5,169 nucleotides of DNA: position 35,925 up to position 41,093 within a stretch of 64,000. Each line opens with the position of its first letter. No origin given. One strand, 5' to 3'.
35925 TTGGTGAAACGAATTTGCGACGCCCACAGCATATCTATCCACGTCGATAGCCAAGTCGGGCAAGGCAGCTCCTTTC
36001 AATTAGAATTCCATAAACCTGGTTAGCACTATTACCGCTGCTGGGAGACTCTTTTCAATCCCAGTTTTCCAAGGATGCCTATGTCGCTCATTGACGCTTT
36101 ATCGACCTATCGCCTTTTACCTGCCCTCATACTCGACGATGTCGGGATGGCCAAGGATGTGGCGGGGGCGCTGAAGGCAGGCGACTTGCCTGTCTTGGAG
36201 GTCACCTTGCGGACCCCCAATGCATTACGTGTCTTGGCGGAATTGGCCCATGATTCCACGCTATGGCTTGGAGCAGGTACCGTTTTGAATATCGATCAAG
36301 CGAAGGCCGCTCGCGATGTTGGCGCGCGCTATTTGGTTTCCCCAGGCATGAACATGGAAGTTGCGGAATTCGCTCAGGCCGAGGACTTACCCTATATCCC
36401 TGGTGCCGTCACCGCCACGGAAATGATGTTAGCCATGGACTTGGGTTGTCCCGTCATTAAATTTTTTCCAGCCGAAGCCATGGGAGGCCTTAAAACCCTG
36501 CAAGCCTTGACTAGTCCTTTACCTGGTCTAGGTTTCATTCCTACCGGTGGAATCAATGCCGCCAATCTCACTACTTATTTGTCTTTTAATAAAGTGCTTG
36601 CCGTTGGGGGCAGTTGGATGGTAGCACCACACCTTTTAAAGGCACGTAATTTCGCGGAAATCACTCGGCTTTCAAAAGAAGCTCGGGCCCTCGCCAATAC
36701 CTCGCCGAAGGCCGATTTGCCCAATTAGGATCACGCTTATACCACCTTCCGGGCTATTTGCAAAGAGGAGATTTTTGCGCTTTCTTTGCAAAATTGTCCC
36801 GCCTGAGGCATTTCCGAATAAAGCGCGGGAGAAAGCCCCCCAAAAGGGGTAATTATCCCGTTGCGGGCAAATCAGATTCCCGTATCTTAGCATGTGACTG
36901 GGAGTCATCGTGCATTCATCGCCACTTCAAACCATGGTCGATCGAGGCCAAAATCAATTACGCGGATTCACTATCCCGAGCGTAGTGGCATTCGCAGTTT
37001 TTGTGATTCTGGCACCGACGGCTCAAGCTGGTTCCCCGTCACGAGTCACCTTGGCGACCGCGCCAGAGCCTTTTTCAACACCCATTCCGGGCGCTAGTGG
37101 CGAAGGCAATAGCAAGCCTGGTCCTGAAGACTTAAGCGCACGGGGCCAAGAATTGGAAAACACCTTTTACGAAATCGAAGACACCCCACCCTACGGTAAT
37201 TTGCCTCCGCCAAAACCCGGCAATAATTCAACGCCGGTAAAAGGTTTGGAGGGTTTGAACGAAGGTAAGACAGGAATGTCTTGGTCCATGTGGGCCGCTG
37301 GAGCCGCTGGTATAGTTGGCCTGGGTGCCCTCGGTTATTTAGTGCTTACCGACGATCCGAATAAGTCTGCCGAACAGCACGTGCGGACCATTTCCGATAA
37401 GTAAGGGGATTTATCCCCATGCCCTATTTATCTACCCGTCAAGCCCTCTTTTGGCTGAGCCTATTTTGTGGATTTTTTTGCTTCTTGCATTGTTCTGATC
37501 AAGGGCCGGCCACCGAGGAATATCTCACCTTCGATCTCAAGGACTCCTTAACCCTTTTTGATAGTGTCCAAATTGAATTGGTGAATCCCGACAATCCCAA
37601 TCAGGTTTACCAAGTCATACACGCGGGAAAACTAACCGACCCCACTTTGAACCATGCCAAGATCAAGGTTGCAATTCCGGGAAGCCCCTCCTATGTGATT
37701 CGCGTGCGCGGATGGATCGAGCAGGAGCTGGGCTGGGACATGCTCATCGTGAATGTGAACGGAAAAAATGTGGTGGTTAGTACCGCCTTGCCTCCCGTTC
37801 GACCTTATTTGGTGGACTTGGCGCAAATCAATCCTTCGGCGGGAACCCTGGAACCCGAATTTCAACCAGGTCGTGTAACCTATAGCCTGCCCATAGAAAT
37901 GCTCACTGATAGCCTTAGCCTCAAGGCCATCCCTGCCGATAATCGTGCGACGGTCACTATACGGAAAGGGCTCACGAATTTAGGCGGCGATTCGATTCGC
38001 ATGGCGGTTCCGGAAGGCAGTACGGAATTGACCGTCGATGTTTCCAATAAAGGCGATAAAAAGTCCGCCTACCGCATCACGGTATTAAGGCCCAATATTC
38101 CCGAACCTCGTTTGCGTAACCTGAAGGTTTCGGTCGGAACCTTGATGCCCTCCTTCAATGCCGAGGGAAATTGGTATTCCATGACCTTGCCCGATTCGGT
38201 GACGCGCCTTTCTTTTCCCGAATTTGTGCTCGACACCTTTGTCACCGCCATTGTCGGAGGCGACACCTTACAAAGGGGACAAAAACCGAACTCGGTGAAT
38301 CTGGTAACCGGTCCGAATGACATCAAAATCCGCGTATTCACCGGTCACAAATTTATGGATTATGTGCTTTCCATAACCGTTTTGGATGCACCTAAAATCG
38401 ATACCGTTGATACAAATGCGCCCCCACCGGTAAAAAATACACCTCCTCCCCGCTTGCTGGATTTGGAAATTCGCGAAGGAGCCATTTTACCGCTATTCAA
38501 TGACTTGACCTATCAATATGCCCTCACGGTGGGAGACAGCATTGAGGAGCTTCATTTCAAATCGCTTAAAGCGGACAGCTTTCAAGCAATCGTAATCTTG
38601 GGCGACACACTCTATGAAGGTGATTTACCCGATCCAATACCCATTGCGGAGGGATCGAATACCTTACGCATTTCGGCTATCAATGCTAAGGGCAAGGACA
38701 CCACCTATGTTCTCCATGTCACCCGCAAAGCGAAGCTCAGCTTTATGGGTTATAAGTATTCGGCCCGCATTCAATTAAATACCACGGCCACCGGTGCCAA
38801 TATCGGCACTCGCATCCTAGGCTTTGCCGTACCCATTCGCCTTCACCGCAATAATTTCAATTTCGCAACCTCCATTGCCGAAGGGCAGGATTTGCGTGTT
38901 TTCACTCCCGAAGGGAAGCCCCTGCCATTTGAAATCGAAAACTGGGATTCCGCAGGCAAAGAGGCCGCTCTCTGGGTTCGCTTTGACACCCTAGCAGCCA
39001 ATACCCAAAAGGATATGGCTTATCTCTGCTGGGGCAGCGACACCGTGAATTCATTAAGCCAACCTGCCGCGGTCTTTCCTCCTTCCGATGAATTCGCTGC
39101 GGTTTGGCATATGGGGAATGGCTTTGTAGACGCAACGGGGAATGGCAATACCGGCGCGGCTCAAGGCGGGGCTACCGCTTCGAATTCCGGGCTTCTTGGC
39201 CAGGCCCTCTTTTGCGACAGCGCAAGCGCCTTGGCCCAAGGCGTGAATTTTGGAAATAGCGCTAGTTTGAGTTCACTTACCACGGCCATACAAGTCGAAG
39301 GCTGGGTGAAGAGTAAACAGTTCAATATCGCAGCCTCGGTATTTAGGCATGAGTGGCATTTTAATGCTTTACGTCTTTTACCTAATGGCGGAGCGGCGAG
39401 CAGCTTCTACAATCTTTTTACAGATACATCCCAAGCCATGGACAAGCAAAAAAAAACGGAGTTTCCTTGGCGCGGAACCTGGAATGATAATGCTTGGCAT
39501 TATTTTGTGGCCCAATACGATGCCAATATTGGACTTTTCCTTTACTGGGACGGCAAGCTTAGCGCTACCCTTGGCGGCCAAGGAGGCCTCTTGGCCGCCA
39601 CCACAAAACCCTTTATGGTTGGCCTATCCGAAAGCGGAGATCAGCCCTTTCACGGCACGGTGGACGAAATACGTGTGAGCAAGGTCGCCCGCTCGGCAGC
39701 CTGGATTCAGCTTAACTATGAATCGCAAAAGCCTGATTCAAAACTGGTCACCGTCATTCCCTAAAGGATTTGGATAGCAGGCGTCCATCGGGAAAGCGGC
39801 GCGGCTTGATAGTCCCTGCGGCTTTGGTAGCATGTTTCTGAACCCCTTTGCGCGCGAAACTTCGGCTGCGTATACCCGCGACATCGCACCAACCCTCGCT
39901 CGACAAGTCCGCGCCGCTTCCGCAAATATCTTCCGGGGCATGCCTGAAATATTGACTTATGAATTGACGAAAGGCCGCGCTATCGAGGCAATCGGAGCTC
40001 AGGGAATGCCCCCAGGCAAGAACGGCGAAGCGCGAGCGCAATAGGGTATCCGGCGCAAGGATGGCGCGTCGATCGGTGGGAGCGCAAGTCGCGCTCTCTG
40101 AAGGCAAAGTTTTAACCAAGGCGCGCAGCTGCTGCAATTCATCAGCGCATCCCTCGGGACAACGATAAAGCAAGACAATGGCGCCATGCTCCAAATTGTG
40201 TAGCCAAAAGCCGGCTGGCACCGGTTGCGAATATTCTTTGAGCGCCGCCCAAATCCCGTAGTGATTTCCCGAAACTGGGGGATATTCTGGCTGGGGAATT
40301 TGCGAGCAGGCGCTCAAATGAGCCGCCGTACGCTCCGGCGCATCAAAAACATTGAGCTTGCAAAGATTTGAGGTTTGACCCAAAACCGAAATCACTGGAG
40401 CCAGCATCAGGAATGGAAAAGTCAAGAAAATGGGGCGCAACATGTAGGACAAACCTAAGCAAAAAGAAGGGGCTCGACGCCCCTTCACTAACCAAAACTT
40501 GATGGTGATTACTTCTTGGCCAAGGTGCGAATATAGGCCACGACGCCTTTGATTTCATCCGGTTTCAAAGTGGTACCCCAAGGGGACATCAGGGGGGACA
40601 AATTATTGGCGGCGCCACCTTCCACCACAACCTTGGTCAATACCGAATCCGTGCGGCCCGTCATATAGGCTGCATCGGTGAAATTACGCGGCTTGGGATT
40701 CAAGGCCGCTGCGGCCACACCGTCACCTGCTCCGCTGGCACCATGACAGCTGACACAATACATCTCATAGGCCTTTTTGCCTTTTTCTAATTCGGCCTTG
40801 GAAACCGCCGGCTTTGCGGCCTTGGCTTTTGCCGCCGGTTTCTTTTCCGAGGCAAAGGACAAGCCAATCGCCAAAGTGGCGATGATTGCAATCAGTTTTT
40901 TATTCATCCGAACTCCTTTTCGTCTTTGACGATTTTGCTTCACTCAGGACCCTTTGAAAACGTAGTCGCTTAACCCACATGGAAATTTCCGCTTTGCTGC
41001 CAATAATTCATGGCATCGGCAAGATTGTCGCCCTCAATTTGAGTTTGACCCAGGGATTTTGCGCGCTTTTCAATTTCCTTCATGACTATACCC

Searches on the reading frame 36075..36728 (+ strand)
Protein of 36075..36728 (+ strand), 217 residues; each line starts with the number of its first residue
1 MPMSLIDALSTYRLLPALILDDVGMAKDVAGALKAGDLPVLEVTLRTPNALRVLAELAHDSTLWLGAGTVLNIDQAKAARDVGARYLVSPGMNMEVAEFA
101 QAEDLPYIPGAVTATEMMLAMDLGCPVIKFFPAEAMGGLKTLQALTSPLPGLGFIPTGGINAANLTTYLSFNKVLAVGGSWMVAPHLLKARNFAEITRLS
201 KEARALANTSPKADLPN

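Call 50: search_protein_families(library=pfam, proteins=[window:36075-36728:+], max_evalue=0.0001)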
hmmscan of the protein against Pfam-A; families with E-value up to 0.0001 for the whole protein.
window:36075-36728:+ (217 aa): 1 family
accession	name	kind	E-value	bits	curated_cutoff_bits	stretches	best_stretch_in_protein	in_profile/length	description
PF01081.25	Aldolase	-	9.7e-54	182.2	27.8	1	8-199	4-196/196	KDPG and KHG aldolase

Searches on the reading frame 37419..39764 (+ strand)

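Call 50: search_protein_families(library=pfam, proteins=[window:37419-39764:+], max_evalue=0.0001)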
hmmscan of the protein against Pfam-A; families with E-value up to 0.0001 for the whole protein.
window:37419-39764:+ (781 aa): 3 families
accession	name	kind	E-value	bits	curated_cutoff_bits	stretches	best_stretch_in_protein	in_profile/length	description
PF12733.13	Cadherin-like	-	8.9e-21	74.6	24.2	2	349-437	4-89/89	Cadherin-like beta sandwich domain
PF13385.13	Laminin_G_3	-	2e-12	48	27.6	1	608-764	6-151/151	Concanavalin A-like lectin/glucanases superfamily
PF10102.14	DUF2341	-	9.9e-10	39.2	23.4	1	489-560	2-72/84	Domain of unknown function (DUF2341)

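Call 81: search_protein_families(library=ncbifam, proteins=[window:37419-39764:+], max_evalue=0.001)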
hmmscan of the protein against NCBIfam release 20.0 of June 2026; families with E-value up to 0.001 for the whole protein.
window:37419-39764:+ (781 aa): 0 families

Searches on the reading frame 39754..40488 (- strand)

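Call 6: search_protein_families(library=pfam, proteins=[window:39754-40488:-], max_evalue=0.01)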
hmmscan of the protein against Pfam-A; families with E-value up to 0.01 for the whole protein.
window:39754-40488:- (244 aa): 1 family
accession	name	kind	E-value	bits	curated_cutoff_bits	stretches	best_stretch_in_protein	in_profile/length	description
PF11303.13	DUF3105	-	7e-27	94.5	25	1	57-186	1-123/130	Protein of unknown function (DUF3105)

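Call 7: search_protein_families(library=ncbifam, proteins=[window:39754-40488:-], max_evalue=0.001)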
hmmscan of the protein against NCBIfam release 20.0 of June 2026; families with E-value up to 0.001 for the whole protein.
window:39754-40488:- (244 aa): 0 families

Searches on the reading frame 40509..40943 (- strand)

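Call 6: search_protein_families(library=pfam, proteins=[window:40509-40943:-], max_evalue=0.01)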
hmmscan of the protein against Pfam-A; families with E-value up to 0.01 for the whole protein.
window:40509-40943:- (144 aa): 2 families
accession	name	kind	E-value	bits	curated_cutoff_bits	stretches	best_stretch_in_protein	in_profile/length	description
PF00034.26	Cytochrom_C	-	1e-11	46.4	21.3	1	53-141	2-89/90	Cytochrome c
PF13442.11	Cytochrome_CBB3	-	3e-11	43.9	27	1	51-138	2-68/68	Cytochrome C oxidase, cbb3-type, subunit III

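Call 7: search_protein_families(library=ncbifam, proteins=[window:40509-40943:-], max_evalue=0.001)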
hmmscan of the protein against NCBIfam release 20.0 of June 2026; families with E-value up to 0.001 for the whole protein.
window:40509-40943:- (144 aa): 9 families
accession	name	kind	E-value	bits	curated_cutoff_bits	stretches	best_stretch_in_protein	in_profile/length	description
NF033864.1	cytochrome579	equivalog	1.5e-11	44.4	280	1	38-111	33-110/179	cytochrome 579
TIGR00782.1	ccoP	equivalog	1.2e-07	31.4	179.95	1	48-143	199-283/285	cytochrome-c oxidase, cbb3-type subunit III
NF050122.1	bc1_QcrC_actin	exception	1.9e-07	30.7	200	1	15-75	7-64/253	cytochrome bc1 complex diheme cytochrome c subunit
NF011054.0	PRK14486.1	equivalog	1.3e-06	28.1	447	1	19-141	181-290/294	putative bifunctional cbb3-type cytochrome c oxidase subunit II/cytochrome c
TIGR03872.1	cytochrome_MoxG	equivalog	1.3e-05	25.4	147.8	1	49-143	41-123/133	cytochrome c(L), periplasmic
NF045774.1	cytochro_C551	exception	1.3e-05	25.1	118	1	13-73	1-60/110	cytochrome c551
NF045930.1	Cytc6PetJCyano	equivalog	0.00015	21.6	135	1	41-143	18-107/110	cytochrome c6 PetJ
NF045773.1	cytochro_C550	exception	0.00034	20.5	125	1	18-74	15-71/118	cytochrome c550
TIGR04494.1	c550_PedF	equivalog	0.00055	19.8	122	1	49-141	48-130/133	cytochrome c-550 PedF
